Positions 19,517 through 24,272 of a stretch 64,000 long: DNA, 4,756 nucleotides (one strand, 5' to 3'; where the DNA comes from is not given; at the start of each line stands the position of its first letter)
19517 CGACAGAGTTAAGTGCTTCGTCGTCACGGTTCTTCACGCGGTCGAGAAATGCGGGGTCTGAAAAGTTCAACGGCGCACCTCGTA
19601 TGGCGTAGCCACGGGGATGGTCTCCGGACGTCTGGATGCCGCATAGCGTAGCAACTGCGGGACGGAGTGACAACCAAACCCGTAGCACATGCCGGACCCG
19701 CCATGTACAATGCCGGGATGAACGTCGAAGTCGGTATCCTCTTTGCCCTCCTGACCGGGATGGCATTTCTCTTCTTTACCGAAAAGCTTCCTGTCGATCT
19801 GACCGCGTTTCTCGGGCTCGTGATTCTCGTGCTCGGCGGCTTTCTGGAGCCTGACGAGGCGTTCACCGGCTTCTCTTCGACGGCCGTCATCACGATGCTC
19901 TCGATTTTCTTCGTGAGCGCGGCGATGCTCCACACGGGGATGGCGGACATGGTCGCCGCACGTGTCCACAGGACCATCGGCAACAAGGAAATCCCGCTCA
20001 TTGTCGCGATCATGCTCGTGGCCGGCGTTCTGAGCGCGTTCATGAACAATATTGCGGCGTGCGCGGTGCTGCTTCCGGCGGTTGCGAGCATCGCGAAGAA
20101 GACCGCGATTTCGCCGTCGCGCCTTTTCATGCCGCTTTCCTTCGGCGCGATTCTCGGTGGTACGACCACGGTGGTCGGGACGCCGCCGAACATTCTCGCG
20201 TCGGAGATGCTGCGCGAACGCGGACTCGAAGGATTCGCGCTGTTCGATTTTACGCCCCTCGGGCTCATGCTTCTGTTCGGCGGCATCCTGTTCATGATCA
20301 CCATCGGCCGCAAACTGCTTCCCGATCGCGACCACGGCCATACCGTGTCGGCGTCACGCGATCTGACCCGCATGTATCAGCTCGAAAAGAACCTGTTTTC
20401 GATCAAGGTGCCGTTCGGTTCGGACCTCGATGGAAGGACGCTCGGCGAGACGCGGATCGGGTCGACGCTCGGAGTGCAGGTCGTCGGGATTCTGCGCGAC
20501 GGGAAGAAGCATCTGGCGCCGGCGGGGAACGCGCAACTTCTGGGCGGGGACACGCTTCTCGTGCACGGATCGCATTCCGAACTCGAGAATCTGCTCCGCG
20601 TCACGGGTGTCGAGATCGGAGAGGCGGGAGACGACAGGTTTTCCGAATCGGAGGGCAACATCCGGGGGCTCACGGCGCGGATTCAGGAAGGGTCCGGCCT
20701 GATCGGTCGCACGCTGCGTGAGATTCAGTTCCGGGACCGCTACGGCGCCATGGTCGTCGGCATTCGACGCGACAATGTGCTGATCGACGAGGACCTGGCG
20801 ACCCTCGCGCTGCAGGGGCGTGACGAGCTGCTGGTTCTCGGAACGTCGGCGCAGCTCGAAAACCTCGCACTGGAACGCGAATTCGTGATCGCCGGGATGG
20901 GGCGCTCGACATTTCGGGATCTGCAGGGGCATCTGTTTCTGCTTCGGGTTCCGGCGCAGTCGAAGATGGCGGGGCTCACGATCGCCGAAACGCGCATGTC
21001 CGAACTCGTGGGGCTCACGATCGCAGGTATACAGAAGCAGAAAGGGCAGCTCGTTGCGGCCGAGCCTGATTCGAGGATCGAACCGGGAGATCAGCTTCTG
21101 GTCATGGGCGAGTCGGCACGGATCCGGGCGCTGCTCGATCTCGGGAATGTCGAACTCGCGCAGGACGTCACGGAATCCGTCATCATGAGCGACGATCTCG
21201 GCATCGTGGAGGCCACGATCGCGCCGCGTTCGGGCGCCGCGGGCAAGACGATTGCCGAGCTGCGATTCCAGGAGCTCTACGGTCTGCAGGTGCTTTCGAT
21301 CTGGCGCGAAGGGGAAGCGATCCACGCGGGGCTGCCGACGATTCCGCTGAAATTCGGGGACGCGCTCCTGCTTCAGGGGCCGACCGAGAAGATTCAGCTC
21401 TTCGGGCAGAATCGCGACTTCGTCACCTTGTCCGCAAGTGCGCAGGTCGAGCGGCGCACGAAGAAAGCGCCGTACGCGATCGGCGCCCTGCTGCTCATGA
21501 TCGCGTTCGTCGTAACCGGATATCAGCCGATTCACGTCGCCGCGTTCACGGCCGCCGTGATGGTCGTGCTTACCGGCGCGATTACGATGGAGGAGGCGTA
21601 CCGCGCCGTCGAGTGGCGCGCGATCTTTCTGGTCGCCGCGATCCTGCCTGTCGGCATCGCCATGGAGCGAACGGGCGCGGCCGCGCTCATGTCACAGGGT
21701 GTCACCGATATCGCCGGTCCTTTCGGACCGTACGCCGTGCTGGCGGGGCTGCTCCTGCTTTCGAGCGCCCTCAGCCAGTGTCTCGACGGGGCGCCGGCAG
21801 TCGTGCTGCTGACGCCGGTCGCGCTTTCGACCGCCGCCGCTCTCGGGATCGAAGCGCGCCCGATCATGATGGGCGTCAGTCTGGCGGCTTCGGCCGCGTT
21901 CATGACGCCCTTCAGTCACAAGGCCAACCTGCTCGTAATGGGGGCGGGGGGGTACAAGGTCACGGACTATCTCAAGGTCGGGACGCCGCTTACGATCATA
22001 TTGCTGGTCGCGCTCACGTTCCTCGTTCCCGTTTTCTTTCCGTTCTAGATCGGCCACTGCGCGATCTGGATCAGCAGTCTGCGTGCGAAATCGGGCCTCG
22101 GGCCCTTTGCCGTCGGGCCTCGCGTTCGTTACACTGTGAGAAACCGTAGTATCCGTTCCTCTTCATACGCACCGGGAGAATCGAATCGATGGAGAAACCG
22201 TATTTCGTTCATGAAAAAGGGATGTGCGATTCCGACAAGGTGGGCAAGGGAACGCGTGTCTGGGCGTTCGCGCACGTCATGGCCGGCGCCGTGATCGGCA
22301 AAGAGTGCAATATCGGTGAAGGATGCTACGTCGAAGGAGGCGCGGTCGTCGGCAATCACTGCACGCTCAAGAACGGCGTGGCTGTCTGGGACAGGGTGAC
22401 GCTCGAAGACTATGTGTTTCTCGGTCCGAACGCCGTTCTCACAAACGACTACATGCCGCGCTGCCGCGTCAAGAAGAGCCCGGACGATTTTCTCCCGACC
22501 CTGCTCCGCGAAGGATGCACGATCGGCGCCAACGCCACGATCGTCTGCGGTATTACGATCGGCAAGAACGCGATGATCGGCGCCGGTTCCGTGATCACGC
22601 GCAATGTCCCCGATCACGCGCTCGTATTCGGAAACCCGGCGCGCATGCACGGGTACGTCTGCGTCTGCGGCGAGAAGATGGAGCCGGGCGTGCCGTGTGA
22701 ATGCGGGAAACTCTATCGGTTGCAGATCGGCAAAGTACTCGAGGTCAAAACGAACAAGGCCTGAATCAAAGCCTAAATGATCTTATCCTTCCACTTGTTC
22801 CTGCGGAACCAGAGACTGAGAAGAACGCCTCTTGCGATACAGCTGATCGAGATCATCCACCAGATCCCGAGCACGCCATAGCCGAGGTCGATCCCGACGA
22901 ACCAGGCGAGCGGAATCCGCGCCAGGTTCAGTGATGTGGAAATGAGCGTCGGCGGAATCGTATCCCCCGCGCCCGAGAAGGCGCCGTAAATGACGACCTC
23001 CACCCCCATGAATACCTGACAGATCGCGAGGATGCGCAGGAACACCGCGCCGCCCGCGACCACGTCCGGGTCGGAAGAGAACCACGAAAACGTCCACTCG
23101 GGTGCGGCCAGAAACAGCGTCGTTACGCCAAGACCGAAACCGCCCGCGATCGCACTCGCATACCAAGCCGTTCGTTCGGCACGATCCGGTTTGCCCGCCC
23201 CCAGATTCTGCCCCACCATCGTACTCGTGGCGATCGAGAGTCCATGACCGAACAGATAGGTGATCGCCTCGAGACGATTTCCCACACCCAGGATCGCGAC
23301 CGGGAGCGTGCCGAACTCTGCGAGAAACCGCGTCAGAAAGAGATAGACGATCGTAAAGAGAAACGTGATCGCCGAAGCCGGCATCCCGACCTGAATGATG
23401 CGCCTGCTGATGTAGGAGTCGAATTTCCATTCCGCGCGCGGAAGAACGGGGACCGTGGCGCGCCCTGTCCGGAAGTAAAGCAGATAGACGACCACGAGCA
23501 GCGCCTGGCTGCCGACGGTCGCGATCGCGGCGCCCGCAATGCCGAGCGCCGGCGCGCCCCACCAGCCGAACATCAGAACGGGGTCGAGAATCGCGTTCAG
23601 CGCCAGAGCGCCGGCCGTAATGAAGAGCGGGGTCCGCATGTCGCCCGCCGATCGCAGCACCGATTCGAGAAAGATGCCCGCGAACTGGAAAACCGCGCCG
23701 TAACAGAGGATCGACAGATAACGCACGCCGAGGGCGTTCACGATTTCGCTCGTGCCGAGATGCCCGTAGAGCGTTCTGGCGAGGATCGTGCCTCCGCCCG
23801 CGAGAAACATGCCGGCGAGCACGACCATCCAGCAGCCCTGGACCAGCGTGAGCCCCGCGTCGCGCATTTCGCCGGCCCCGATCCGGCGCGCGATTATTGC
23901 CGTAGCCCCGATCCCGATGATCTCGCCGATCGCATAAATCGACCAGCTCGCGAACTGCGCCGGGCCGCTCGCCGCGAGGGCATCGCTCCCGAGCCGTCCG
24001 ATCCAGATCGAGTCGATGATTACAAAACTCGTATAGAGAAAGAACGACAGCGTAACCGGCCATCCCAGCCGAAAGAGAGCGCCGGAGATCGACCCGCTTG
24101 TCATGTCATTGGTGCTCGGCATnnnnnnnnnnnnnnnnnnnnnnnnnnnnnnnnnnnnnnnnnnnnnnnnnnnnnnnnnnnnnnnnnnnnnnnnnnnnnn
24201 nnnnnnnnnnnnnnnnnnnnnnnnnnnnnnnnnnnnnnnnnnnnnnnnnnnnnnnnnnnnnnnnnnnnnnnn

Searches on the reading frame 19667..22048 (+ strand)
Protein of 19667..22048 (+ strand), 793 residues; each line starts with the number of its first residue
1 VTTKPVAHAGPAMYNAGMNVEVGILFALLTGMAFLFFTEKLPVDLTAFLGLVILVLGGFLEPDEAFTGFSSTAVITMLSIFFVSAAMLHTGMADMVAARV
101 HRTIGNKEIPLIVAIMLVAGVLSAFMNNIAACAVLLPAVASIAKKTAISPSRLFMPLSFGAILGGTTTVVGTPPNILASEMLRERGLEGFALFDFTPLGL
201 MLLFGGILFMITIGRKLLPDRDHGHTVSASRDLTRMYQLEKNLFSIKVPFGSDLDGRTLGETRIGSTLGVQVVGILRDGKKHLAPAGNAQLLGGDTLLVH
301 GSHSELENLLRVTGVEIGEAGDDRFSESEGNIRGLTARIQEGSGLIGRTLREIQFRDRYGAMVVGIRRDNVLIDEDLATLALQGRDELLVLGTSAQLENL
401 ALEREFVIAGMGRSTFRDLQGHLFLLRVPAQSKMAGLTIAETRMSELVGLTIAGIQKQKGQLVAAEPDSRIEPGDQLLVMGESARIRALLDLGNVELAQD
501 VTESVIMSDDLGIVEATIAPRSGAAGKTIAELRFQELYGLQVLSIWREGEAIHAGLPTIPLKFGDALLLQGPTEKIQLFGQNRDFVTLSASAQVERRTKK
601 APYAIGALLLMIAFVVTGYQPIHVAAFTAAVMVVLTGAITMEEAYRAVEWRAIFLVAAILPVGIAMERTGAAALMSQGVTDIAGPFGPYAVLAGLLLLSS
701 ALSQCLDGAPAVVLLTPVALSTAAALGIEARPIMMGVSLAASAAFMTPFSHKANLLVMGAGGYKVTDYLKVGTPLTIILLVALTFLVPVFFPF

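Call 11: search_protein_families(library=pfam, proteins=[window:19667-22048:+])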
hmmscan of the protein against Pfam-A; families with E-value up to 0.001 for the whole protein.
window:19667-22048:+ (793 aa): 3 families
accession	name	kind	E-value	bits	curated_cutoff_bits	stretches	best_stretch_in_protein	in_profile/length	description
PF03600.22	CitMHS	-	7.9e-92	308.4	31.9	2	34-728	2-324/336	Citrate transporter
PF02080.26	TrkA_C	-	4.4e-50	167.9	27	4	337-400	4-66/71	TrkA-C domain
PF00939.25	Na_sulph_symp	-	2.9e-16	60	27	2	625-784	296-459/472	Sodium:sulfate symporter transmembrane region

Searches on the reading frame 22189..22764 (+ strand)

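Call 61: search_protein_families(library=pfam, proteins=[window:22189-22764:+], max_evalue=0.00001)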
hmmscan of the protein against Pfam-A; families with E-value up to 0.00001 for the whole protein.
window:22189-22764:+ (191 aa): 3 families
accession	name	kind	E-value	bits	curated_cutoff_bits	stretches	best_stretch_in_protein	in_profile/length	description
PF00132.30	Hexapep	-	1.3e-25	88.4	27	2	104-138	2-36/36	Bacterial transferase hexapeptide (six repeats)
PF14602.12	Hexapep_2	-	2.2e-15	56.5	27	1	108-138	6-34/34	Hexapeptide repeat of succinyl-transferase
PF25084.1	LbH_EIF2B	-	7.4e-10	39.2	54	0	18-87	24-96/105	EIF2B subunit epsilon LbH domain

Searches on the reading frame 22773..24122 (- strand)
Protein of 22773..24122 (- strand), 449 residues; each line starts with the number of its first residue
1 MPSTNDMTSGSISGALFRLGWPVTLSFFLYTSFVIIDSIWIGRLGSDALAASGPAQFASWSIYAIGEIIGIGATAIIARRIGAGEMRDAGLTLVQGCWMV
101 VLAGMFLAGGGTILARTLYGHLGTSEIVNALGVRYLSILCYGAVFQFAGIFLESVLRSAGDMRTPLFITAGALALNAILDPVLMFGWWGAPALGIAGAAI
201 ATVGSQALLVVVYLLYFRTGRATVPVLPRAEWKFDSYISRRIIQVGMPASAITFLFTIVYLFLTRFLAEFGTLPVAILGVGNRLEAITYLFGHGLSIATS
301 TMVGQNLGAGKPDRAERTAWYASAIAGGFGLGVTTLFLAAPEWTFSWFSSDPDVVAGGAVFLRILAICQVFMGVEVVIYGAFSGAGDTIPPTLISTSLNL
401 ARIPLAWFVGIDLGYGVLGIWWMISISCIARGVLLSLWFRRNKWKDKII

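Call 41: search_protein_families(library=pfam, proteins=[window:22773-24122:-])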
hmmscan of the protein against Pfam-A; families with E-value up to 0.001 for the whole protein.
window:22773-24122:- (449 aa): 1 family
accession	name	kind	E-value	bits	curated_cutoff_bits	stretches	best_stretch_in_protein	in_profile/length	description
PF01554.23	MatE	-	3e-56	190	24.9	2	248-407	1-160/161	MatE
